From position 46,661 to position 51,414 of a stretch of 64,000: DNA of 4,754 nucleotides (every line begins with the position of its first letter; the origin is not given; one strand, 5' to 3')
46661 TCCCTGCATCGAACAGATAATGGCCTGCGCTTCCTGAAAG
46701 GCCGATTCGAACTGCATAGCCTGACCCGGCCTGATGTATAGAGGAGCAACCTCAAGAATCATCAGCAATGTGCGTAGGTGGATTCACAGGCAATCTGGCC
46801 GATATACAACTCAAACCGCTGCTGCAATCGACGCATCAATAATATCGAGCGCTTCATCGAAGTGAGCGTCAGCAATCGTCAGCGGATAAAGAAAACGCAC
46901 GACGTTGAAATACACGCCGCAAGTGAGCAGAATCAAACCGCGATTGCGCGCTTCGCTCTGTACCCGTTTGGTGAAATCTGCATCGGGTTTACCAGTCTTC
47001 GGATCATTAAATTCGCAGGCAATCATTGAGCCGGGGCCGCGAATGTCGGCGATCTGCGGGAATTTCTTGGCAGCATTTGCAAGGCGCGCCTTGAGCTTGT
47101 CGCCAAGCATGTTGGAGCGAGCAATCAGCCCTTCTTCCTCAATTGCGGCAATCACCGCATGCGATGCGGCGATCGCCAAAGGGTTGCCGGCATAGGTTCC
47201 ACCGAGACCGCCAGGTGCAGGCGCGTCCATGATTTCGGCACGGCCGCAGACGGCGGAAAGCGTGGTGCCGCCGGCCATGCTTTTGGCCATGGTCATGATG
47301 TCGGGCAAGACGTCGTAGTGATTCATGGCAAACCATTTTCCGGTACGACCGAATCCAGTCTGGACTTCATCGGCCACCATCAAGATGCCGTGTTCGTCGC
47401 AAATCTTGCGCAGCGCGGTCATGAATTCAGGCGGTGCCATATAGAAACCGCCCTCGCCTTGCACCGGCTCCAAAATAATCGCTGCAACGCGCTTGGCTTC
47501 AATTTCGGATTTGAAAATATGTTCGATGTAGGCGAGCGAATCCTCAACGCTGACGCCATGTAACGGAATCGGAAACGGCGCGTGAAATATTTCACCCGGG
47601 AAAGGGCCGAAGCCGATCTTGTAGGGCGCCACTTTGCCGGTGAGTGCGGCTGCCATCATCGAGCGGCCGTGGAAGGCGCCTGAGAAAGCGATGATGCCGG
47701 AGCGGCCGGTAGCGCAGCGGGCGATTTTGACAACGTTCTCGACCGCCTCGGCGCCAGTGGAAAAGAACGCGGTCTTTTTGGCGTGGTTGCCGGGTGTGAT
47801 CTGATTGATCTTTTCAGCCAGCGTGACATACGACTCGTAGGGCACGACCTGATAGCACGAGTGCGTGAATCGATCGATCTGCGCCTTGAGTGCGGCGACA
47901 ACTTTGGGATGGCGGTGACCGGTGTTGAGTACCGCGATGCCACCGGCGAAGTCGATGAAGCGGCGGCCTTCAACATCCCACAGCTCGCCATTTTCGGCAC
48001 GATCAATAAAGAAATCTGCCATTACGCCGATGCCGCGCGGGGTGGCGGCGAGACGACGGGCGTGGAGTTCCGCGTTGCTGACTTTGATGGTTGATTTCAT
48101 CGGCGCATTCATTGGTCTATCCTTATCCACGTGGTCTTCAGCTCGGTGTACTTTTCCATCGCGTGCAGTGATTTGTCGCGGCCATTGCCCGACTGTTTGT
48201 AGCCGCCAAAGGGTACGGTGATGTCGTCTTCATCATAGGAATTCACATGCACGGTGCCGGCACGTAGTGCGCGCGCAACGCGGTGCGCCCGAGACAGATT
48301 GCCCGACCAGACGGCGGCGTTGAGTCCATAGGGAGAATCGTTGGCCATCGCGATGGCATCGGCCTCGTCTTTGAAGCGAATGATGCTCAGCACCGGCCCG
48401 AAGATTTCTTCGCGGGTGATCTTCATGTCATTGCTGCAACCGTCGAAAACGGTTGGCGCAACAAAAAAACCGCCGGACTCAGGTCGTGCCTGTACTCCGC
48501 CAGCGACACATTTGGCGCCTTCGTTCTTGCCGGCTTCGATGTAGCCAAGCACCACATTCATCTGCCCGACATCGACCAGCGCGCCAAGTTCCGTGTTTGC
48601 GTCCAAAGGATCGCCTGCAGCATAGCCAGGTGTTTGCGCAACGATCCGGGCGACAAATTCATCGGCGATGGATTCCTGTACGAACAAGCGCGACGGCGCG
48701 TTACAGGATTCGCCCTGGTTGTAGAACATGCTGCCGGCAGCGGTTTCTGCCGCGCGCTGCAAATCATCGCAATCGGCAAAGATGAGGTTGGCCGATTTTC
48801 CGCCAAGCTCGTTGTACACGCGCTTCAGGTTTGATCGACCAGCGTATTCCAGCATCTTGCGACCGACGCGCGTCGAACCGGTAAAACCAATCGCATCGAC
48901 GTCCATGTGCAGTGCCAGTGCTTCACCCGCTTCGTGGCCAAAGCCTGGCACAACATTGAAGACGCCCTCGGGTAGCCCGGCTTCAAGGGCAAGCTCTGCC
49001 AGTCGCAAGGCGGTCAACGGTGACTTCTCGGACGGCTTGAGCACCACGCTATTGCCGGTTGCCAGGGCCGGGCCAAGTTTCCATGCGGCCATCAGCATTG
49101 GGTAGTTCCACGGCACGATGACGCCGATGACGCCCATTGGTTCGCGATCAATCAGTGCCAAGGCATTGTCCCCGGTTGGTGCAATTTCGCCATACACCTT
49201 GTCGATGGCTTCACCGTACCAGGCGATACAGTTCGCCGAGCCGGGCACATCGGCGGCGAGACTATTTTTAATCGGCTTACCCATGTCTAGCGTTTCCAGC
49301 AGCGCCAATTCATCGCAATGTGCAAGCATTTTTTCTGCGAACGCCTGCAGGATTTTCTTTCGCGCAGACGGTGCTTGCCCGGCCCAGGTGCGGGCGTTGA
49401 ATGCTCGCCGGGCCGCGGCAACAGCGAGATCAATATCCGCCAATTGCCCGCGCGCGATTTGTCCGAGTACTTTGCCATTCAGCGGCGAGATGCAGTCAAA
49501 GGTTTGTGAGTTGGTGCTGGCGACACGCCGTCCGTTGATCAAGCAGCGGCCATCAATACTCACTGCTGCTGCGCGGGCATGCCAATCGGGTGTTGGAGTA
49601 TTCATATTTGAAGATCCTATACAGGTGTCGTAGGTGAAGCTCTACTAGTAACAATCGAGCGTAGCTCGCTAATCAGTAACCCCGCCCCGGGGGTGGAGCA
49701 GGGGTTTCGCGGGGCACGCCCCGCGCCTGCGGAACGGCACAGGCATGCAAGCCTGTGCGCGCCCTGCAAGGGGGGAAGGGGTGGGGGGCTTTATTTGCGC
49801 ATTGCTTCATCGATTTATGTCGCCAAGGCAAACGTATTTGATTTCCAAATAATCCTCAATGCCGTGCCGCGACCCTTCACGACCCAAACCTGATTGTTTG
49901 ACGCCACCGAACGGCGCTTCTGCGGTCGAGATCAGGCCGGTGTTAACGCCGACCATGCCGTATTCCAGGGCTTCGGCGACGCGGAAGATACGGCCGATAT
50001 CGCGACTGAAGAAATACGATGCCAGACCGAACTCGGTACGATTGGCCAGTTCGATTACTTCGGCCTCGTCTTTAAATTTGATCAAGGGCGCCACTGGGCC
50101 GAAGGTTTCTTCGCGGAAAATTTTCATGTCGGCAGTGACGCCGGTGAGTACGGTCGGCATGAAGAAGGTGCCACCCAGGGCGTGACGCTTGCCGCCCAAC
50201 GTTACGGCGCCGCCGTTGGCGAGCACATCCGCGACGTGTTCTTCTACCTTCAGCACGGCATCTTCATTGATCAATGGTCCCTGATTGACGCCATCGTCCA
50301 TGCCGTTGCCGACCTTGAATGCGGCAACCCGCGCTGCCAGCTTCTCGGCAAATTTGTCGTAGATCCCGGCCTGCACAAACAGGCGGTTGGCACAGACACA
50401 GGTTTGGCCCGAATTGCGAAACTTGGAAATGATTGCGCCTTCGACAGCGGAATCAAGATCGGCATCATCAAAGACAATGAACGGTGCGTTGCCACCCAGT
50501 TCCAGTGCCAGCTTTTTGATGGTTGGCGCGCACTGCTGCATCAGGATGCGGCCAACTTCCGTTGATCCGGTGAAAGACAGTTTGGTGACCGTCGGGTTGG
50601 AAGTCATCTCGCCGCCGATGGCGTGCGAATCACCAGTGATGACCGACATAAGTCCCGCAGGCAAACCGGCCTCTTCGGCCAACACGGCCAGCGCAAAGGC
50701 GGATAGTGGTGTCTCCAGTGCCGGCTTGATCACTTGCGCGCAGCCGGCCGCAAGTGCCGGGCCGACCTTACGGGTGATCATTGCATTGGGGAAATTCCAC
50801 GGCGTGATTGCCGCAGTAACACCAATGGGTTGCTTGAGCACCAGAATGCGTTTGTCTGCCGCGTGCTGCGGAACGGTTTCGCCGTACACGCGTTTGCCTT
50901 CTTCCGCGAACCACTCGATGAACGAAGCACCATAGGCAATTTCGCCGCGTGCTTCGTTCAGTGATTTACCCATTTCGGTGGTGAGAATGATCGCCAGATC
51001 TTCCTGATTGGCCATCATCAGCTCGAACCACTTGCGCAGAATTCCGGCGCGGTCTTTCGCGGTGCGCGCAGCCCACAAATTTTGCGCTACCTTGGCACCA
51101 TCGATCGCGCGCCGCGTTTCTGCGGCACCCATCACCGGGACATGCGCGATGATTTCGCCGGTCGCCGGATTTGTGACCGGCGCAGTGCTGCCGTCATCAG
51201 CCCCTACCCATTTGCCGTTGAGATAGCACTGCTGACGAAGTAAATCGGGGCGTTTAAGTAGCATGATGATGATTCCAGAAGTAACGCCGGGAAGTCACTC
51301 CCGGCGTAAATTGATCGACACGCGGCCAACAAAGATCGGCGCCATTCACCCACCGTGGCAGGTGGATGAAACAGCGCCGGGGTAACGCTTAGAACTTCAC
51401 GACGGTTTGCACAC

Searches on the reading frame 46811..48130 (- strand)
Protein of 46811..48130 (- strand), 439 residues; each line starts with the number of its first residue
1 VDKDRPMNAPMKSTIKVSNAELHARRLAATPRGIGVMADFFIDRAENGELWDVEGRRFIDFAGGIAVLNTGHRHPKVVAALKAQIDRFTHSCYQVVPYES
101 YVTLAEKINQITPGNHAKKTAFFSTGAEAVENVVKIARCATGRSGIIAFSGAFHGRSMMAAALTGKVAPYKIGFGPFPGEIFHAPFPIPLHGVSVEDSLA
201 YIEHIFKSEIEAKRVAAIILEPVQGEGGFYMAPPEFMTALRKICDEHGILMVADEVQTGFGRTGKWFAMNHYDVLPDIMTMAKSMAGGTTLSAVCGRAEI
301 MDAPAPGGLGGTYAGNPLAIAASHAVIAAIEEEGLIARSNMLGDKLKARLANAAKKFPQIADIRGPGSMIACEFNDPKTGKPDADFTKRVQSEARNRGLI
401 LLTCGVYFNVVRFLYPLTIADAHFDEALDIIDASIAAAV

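Call 26: search_protein_families(library=pfam, proteins=[window:46811-48130:-], max_evalue=0.001)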
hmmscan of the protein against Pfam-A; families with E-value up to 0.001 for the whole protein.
window:46811-48130:- (439 aa): 2 families
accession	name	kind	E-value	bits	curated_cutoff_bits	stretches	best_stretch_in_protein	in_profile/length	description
PF00202.27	Aminotran_3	-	2.4e-130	435.3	30.5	1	40-433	11-401/403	Aminotransferase class-III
PF00155.27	Aminotran_1_2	-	0.00043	20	19.7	0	232-347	163-287/361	Aminotransferase class I and II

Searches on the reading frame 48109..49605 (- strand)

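Call 26: search_protein_families(library=pfam, proteins=[window:48109-49605:-], max_evalue=0.001)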
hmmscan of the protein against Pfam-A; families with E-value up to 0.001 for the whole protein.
window:48109-49605:- (498 aa): 1 family
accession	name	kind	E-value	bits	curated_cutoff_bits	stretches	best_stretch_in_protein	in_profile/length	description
PF00171.27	Aldedh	-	1.3e-170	568.4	23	1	31-491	4-460/461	Aldehyde dehydrogenase family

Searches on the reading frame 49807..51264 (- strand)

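Call 26: search_protein_families(library=pfam, proteins=[window:49807-51264:-], max_evalue=0.001)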
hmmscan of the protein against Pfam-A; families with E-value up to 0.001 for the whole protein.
window:49807-51264:- (485 aa): 1 family
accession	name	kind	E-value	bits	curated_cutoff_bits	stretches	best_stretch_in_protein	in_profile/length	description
PF00171.27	Aldedh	-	3.9e-168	560.2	23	1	19-478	1-461/461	Aldehyde dehydrogenase family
